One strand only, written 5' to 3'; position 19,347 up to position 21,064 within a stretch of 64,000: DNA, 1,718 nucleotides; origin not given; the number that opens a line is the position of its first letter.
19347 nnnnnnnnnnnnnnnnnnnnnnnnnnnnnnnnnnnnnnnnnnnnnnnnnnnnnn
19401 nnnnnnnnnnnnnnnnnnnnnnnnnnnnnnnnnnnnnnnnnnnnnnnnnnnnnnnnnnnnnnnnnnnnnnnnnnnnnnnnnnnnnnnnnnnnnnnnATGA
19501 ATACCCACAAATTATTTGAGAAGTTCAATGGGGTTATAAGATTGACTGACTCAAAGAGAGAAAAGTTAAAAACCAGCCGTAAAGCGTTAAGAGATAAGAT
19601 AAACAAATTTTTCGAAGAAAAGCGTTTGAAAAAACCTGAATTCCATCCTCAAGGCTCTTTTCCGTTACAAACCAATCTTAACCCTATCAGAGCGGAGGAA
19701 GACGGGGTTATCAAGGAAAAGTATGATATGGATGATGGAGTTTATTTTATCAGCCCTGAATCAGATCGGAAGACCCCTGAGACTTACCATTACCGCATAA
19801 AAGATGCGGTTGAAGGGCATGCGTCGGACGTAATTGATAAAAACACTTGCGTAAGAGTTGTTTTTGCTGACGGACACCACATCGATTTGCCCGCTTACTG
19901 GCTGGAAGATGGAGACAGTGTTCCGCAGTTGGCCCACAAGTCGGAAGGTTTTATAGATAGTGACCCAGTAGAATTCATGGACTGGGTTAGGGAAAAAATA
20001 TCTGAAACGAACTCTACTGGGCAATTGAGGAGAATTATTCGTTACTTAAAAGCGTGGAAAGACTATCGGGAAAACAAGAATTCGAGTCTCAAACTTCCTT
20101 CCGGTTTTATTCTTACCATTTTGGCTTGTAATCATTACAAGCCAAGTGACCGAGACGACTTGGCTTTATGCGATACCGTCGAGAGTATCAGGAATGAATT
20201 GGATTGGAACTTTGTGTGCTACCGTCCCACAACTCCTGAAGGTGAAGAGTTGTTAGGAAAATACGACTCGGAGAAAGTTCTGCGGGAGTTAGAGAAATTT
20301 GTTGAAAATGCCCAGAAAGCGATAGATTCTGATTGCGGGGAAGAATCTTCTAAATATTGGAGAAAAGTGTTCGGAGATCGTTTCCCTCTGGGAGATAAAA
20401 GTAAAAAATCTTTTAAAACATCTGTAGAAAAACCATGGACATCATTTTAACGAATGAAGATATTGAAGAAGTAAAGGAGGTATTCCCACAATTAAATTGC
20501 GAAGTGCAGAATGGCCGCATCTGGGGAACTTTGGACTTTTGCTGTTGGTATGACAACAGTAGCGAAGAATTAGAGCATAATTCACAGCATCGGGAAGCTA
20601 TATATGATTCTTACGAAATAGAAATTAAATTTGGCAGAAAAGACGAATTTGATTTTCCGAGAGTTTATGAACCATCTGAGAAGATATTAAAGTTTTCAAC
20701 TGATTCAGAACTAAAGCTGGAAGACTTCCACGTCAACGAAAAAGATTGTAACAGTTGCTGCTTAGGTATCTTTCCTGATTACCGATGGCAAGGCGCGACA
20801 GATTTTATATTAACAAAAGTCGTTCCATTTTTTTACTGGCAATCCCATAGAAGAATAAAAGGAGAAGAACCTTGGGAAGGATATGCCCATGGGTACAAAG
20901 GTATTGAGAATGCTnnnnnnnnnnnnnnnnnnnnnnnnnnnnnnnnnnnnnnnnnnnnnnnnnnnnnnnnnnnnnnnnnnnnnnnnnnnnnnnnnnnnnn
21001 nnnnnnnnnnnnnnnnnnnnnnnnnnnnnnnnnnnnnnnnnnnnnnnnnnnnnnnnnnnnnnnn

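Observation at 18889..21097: Minimal CBASS (2TM effector plus CD-NTase) carrying an extra Cys-rich SEC-C-motif gene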

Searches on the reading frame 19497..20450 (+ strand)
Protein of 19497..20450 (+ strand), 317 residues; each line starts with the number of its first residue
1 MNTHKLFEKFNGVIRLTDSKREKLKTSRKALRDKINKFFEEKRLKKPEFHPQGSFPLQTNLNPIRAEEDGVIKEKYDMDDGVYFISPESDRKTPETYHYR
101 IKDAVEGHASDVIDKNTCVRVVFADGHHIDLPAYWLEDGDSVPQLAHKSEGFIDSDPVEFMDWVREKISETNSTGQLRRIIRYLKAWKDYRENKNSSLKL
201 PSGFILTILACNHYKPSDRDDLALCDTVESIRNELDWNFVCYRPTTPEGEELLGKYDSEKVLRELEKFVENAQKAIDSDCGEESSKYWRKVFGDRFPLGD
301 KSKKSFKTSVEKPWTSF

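Call 3: search_protein_families(library=pfam, proteins=[window:19497-20450:+], max_evalue=0.01)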
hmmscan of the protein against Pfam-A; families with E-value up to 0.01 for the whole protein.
window:19497-20450:+ (317 aa): 3 families
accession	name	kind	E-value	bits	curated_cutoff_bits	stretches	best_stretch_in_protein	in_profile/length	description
PF21654.3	DncV-like_NTFase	-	2.9e-17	63.8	24.9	1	47-134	1-90/90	Cyclic GMP-AMP synthase DncV-like, nucleotidyltransferase domain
PF18144.7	SMODS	-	3.9e-13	50.4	26.5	1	1-167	1-163/164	Second Messenger Oligonucleotide or Dinucleotide Synthetase domain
PF21713.2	DncV_C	-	3.5e-05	24.2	28.4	1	176-297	3-127/135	Cyclic GMP-AMP synthase, C-terminal domain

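Call 4: search_protein_families(library=padloc, proteins=[window:19497-20450:+], max_evalue=0.01)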
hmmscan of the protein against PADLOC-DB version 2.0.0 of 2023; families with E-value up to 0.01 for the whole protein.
window:19497-20450:+ (317 aa): 40 families (the best 25 are shown)
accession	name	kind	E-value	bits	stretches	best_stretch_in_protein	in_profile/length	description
PDLC00774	Cyclase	-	4.3e-109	362.5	1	2-308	3-297/316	oligonucleotide-cyclase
PDLC00795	Cyclase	-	6.4e-45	151.7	1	1-307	2-327/340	oligonucleotide-cyclase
PDLC00824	Cyclase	-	1.8e-42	143.7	1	14-305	22-321/466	oligonucleotide-cyclase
PDLC00783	Cyclase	-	3.6e-42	142.6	1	2-296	3-309/349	oligonucleotide-cyclase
PDLC00768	Cyclase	-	7.3e-36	121.7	2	144-300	198-349/380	oligonucleotide-cyclase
PDLC00781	Cyclase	-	1.8e-32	110.9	2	145-298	196-345/380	oligonucleotide-cyclase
PDLC00775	Cyclase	-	6.8e-31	105.7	2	145-300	205-358/389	oligonucleotide-cyclase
PDLC00778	Cyclase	-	4e-29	99.7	1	4-298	5-304/455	oligonucleotide-cyclase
PDLC00799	Cyclase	-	7.6e-29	98.6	1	9-304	11-323/449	oligonucleotide-cyclase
PDLC00782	Cyclase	-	1.7e-27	94.6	2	144-299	224-380/417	oligonucleotide-cyclase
PDLC00806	Cyclase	-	1.2e-24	84.8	2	145-298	209-362/396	oligonucleotide-cyclase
PDLC00796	Cyclase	-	1.5e-24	85.2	1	1-307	1-295/432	oligonucleotide-cyclase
PDLC00793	Cyclase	-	5.3e-23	79.9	1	1-305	1-307/462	oligonucleotide-cyclase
PDLC00798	Cyclase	-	3.2e-22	77.4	1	2-298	2-297/344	oligonucleotide-cyclase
PDLC00823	Cyclase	-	9.3e-20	69.4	1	3-297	5-282/285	oligonucleotide-cyclase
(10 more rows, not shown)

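Call 5: search_protein_families(library=ncbifam, proteins=[window:19497-20450:+], max_evalue=0.01)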
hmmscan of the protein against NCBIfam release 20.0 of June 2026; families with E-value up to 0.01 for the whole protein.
window:19497-20450:+ (317 aa): 3 families
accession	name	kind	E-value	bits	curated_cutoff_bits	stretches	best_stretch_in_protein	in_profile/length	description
NF041078.1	cGAS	equivalog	6.2e-65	219.6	150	1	2-297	3-339/339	CBASS cGAMP synthase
NF041116.1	CBASS_cyclase_a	equivalog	1.3e-13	50.8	200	1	6-210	3-208/317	CBASS oligonucleotide cyclase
NF041117.1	CBASS_cyclase_b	equivalog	9e-08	32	200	1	7-216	1-191/275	CBASS oligonucleotide cyclase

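Call 7: search_solved_structures(query=window:19497-20450:+, max_evalue=0.001, show_alignments=1)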
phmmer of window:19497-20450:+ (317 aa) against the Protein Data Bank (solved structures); distinct sequences matched with E-value up to 0.001: 19.
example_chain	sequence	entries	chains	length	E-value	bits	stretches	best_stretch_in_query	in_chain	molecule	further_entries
7ljo_A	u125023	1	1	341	1.2e-43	152.6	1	4-301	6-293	CD-NTase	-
8ysc_A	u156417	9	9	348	4.7e-15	58.7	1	5-223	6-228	Nucleotidyltransferase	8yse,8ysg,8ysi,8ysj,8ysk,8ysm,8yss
8ysd_A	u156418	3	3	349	4.8e-15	58.7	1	5-223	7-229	Nucleotidyltransferase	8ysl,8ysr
8ysn_A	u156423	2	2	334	1.1e-14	57.5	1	5-217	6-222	Nucleotidyltransferase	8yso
4u0n_A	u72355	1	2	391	5.8e-09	38.7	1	45-295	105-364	Cyclic AMP-GMP synthase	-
4txy_A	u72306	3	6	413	1.5e-06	30.8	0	124-295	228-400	Cyclic AMP-GMP synthase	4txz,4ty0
9sa4_A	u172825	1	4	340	1.5e-06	30.7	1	146-309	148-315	CD-NTase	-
4u03_A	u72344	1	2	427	1.8e-06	30.5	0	128-295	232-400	Cyclic AMP-GMP synthase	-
9sa5_A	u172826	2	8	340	2e-06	30.4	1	147-309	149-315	CD-NTase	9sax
4xj1_A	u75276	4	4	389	2.2e-06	30.2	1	45-295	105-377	Cyclic AMP-GMP synthase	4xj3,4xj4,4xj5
7ljm_A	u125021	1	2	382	3.4e-06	29.6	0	157-299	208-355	CD-NTase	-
4u0m_A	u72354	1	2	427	6e-06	28.8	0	128-295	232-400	Cyclic AMP-GMP synthase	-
4u0l_A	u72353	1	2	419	1.3e-05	27.7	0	124-295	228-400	Cyclic AMP-GMP synthase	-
5go3_A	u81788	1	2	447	1.3e-05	27.7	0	123-295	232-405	Cyclic GMP-AMP synthase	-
7ljl_A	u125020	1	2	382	3.2e-05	26.4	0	265-299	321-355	Cyclic AMP-AMP-GMP synthase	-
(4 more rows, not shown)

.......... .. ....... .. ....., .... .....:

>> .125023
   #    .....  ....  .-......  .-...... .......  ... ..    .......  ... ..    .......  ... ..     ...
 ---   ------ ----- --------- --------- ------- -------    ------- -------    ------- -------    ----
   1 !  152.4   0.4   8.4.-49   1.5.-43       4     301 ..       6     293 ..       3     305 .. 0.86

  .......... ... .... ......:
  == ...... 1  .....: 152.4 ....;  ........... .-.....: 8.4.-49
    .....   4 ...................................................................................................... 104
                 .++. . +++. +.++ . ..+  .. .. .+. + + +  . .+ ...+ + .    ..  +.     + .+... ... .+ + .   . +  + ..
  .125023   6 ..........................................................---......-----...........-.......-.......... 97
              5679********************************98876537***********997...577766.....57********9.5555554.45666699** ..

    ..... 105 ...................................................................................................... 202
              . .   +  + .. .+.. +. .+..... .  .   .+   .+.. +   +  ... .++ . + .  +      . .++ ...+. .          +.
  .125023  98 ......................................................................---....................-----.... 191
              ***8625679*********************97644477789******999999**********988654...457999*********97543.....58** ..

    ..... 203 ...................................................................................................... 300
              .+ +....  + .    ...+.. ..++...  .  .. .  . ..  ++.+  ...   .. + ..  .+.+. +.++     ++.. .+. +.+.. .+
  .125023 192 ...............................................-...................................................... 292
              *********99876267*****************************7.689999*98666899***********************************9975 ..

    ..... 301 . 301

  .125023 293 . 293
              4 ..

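Call 86: find_homologous_proteins(query=window:19497-20450:+, max_evalue=1e-10)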
Query window:19497-20450:+ (317 aa): 815 proteins with E <= 1e-10 among 1998 candidates; the best 120 are listed.
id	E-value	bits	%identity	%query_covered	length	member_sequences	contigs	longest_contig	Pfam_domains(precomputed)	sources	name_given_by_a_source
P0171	1.1e-195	667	91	100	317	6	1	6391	PF21713.3,PF18144.8,PF21654.4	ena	-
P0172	4.6e-191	652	88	100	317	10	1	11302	PF18144.8,PF21654.4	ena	-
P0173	8.8e-186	635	87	100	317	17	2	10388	PF21713.3,PF18144.8,PF21654.4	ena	-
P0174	4.5e-181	619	87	99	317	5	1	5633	PF18144.8,PF21654.4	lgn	-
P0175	1.6e-180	617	85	100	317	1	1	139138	PF18144.8,PF21654.4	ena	-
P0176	3.7e-178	610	83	100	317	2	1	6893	PF18144.8,PF21654.4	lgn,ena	-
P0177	3.7e-176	603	87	95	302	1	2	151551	PF18144.8,PF21654.4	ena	-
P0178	1.1e-134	467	67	99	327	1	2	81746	PF21713.3,PF18144.8,PF21654.4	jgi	jgi:Cyclic GMP-AMP synthase DncV-like, nucleotidyltransferase domain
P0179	6.5e-132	458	63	100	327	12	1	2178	PF18144.8,PF21654.4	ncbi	-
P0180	1.1e-131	457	64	100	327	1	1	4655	PF21713.3,PF18144.8,PF21654.4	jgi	-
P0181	3.0e-131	455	63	99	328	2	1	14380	PF18144.8,PF21654.4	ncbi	-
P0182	1.6e-130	453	62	100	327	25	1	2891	PF21713.3,PF18144.8,PF21654.4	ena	-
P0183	5.2e-129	448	61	100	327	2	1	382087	PF18144.8,PF21654.4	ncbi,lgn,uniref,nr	ncbi:cyclic GMP-AMP synthase DncV-like nucleotidyltransferase [Methanococcoides sp. NM1]|uniref:cycl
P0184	3.3e-128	445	61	100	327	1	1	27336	PF18144.8,PF21654.4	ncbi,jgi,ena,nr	ncbi:MAG: hypothetical protein PWR29_608 [Methanolobus sp.]|jgi:hypothetical protein|nr:hypothetical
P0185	3.5e-128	445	63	100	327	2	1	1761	PF18144.8,PF21654.4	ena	-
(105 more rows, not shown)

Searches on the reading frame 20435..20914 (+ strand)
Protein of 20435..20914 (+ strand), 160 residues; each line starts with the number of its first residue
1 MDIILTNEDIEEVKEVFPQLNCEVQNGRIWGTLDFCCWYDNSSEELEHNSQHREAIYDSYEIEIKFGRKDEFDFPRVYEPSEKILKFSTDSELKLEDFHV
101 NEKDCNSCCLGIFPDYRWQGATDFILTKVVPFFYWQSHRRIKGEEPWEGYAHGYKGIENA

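Call 52: search_protein_representatives(alignment_id=A3)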
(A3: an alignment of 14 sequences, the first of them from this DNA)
Query: 14 sequences, 160 profile positions. Proteins with E-value up to 0.001 (for the whole library): 507; up to 1e-10: 222; up to 1e-30: 17. The best 150 are listed.
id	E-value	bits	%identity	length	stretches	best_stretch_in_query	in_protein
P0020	8.4e-64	230.4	-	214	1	1-160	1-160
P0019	7.7e-54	198.0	-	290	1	1-160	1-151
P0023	1.2e-53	197.3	-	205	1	1-160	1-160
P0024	9.6e-52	191.2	-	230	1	1-156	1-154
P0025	3.3e-48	179.7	-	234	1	3-158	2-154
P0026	3.0e-47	176.6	-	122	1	1-121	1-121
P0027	1.4e-46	174.4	-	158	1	8-151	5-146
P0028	1.6e-46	174.2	-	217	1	5-159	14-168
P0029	3.4e-46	173.2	-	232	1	1-159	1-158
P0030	1.1e-44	168.2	-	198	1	9-160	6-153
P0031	2.9e-44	166.9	-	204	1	4-160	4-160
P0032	1.1e-43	164.9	-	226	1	4-160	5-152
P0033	1.8e-41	157.8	-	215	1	1-159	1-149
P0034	4.5e-41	156.5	-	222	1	1-159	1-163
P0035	2.0e-37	144.6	-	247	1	1-152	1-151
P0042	2.3e-28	115.2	-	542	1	6-159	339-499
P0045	7.3e-25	103.8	-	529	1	6-154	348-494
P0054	2.2e-22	95.7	-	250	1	3-159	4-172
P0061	2.1e-21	92.6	-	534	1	3-156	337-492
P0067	7.8e-21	90.7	-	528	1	6-159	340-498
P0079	1.1e-19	87.0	-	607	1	4-159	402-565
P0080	1.3e-19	86.7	-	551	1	5-159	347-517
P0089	9.4e-19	83.9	-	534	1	7-153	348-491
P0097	4.9e-18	81.6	-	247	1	3-160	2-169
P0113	3.7e-17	78.8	-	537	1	8-153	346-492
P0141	1.2e-15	73.8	-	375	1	7-154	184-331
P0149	2.9e-15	72.6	-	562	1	5-156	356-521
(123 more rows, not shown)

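Call 54: search_protein_families(library=pfam, proteins=[P0042, P0045, P0061, P0067, P0079, P0080, P0089, P0113, P0149, P0141], max_evalue=0.001)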
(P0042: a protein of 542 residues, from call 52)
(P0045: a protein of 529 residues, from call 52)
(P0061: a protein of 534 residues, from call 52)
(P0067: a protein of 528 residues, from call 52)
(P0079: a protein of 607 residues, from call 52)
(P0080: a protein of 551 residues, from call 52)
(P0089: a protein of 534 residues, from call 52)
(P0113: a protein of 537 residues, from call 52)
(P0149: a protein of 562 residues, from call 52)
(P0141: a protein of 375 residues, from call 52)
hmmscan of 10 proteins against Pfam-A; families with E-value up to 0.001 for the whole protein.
P0042 (542 aa): 3 families
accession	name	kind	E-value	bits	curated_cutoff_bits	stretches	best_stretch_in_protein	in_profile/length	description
PF18144.7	SMODS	-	1.5e-32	113.5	26.5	1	1-159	1-164/164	Second Messenger Oligonucleotide or Dinucleotide Synthetase domain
PF21654.3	DncV-like_NTFase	-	2.6e-12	48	24.9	1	49-123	6-87/90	Cyclic GMP-AMP synthase DncV-like, nucleotidyltransferase domain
PF02810.21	SEC-C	-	1e-08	35.3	20.4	1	514-530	1-17/19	SEC-C motif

P0045 (529 aa): 3 families
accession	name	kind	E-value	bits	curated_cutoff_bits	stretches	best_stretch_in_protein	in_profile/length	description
PF18144.7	SMODS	-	1.6e-34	119.9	26.5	1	5-165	1-164/164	Second Messenger Oligonucleotide or Dinucleotide Synthetase domain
PF21654.3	DncV-like_NTFase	-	1.4e-10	42.4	24.9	1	49-129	2-87/90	Cyclic GMP-AMP synthase DncV-like, nucleotidyltransferase domain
PF02810.21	SEC-C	-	5.4e-06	26.6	20.4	1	512-529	2-19/19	SEC-C motif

P0061 (534 aa): 4 families
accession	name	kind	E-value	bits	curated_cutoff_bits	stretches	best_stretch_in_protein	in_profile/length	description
PF21654.3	DncV-like_NTFase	-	4.9e-20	72.7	24.9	1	47-127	1-90/90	Cyclic GMP-AMP synthase DncV-like, nucleotidyltransferase domain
PF18144.7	SMODS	-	4.5e-16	59.9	26.5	1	1-160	1-163/164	Second Messenger Oligonucleotide or Dinucleotide Synthetase domain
PF02810.21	SEC-C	-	0.0001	22.5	20.4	1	507-525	1-19/19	SEC-C motif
PF21713.2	DncV_C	-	0.00052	20.4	28.4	1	165-286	1-126/135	Cyclic GMP-AMP synthase, C-terminal domain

P0067 (528 aa): 4 families
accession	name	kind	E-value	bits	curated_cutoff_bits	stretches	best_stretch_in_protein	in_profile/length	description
PF21654.3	DncV-like_NTFase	-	1.7e-16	61.3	24.9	1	47-135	1-90/90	Cyclic GMP-AMP synthase DncV-like, nucleotidyltransferase domain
PF18144.7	SMODS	-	1.8e-13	51.5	26.5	1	1-167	1-162/164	Second Messenger Oligonucleotide or Dinucleotide Synthetase domain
PF02810.21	SEC-C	-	2.3e-06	27.8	20.4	1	508-525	1-18/19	SEC-C motif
PF21713.2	DncV_C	-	6.8e-05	23.2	28.4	1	176-299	3-127/135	Cyclic GMP-AMP synthase, C-terminal domain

P0079 (607 aa): 2 families
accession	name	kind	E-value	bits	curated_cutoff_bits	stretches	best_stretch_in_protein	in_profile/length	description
PF02810.21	SEC-C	-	1.4e-08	34.9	20.4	1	580-597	1-18/19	SEC-C motif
PF21654.3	DncV-like_NTFase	-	2.2e-07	32.1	24.9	1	56-138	4-87/90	Cyclic GMP-AMP synthase DncV-like, nucleotidyltransferase domain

P0080 (551 aa): 3 families
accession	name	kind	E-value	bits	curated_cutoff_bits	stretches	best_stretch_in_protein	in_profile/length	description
PF18144.7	SMODS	-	4.6e-31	108.7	26.5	1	1-160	1-164/164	Second Messenger Oligonucleotide or Dinucleotide Synthetase domain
PF21654.3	DncV-like_NTFase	-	1.4e-12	48.8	24.9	1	45-124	3-87/90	Cyclic GMP-AMP synthase DncV-like, nucleotidyltransferase domain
PF02810.21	SEC-C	-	1.1e-08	35.3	20.4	1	528-544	1-17/19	SEC-C motif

P0089 (534 aa): 3 families
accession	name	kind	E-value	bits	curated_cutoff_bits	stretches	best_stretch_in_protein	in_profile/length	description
PF21654.3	DncV-like_NTFase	-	6.2e-19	69.2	24.9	1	49-132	4-90/90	Cyclic GMP-AMP synthase DncV-like, nucleotidyltransferase domain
PF18144.7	SMODS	-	1.6e-09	38.6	26.5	1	5-161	4-162/164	Second Messenger Oligonucleotide or Dinucleotide Synthetase domain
PF02810.21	SEC-C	-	1.8e-06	28.1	20.4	1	508-525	1-18/19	SEC-C motif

P0113 (537 aa): 2 families
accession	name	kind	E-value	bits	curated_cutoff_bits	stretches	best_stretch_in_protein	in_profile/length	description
PF18144.7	SMODS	-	5.2e-34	118.3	26.5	1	1-161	1-164/164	Second Messenger Oligonucleotide or Dinucleotide Synthetase domain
PF21654.3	DncV-like_NTFase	-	2.6e-13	51.1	24.9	1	47-125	4-87/90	Cyclic GMP-AMP synthase DncV-like, nucleotidyltransferase domain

P0149 (562 aa): 3 families
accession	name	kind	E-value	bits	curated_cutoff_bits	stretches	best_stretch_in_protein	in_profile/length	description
PF18144.7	SMODS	-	1.1e-29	104.2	26.5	1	1-158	1-164/164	Second Messenger Oligonucleotide or Dinucleotide Synthetase domain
PF21654.3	DncV-like_NTFase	-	5.4e-10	40.5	24.9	1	47-122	4-87/90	Cyclic GMP-AMP synthase DncV-like, nucleotidyltransferase domain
PF02810.21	SEC-C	-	1.9e-05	24.9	20.4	1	540-557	2-19/19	SEC-C motif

P0141 (375 aa): 1 family
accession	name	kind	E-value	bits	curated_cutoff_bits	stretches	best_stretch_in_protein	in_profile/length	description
PF21713.2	DncV_C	-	1.1e-08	35.5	28.4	1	13-134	3-127/135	Cyclic GMP-AMP synthase, C-terminal domain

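Call 72: find_encoding_contigs(protein=P0054, flank=4000, max_places=2)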
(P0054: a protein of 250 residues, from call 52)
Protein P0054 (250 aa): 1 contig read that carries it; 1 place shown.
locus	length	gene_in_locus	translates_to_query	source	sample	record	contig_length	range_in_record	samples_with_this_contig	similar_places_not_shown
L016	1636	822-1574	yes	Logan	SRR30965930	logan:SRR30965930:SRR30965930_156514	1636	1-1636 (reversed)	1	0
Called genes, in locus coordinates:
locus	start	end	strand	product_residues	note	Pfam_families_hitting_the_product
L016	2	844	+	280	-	?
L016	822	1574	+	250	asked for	-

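Call 73: find_encoding_contigs(protein=P0097, flank=4000, max_places=2)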
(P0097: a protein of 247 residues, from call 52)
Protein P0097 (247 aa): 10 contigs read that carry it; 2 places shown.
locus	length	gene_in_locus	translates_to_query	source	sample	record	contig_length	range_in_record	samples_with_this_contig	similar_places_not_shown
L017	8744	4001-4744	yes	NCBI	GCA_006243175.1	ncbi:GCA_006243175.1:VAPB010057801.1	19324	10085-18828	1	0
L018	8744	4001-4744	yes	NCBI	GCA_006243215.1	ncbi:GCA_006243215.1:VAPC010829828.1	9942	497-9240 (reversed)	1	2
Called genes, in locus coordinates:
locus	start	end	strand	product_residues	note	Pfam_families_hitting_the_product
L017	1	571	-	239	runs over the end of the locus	PF01797:Y1_Tnp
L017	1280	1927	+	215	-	PF01726:LexA_DNA_bind (weak), PF00717:Peptidase_S24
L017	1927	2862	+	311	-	PF01734:Patatin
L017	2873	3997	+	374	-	PF18144:SMODS, PF21654:DncV-like_NTFase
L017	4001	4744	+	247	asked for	-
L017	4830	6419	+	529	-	PF02384:N6_Mtase, PF07669:Eco57I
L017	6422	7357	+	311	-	PF17728:BsuBI_PstI_RE_N, PF06616:BsuBI_PstI_RE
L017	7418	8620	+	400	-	PF13730:HTH_36 (faint), PF13091:PLDc_2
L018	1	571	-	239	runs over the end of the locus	PF01797:Y1_Tnp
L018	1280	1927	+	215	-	PF01726:LexA_DNA_bind (weak), PF00717:Peptidase_S24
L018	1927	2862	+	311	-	PF01734:Patatin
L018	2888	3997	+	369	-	PF18144:SMODS, PF21654:DncV-like_NTFase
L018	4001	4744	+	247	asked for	-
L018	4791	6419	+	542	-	PF02384:N6_Mtase, PF07669:Eco57I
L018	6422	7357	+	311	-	PF17728:BsuBI_PstI_RE_N, PF06616:BsuBI_PstI_RE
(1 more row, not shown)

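Call 74: predict_structure(alignment_id=A4)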
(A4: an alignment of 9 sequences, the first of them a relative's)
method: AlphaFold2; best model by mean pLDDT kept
length: 528 residues; sequences in the alignment: 9
mean_pLDDT: 78.3   pTM: 0.54
mean pLDDT of the five models: 78.3, 72.5, 66.6, 57.8, 53.2
residues with pLDDT >= 90: 137; 70-90: 257; 50-70: 106; < 50: 28
segments of 3 or more residues with pLDDT < 50: 72-82, 304-314
pLDDT, mean of each block of 10 residues (from residue 1): 84 81 80 84 76 67 58 42 56 64 76 72 73 61 66 71 85 80 89 80 86 91 96 93 75 80 93 94 90 89 45 59 72 64 86 89 92 78 83 86 86 89 92 87 75 72 91 94 88 78 73 77 62
secondary structure, 60 per line:
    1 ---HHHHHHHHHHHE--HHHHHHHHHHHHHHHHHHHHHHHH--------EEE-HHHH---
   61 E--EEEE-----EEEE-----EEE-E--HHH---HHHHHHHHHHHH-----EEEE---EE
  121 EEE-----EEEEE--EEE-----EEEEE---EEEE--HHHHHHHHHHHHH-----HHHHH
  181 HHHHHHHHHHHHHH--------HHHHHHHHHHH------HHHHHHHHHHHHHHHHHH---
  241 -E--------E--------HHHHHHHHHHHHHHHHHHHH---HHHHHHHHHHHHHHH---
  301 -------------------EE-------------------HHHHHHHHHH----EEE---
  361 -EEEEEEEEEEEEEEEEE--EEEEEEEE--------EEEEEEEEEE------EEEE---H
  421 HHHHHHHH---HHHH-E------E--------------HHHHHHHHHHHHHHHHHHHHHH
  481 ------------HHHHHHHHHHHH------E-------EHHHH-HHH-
elements in order: H4-14 H18-41 E50-52 H54-57 E64-67 E73-76 E82-84 H95-106 E112-115 E119-123 E129-133 E136-138 E144-148 E152-155 H158-170 H176-194 H203-213 H220-237 H260-279 H283-297 H341-350 E355-357 E362-378 E381-388 E397-406 E413-416 H420-428 H432-435 H459-480 H493-504 H520-523
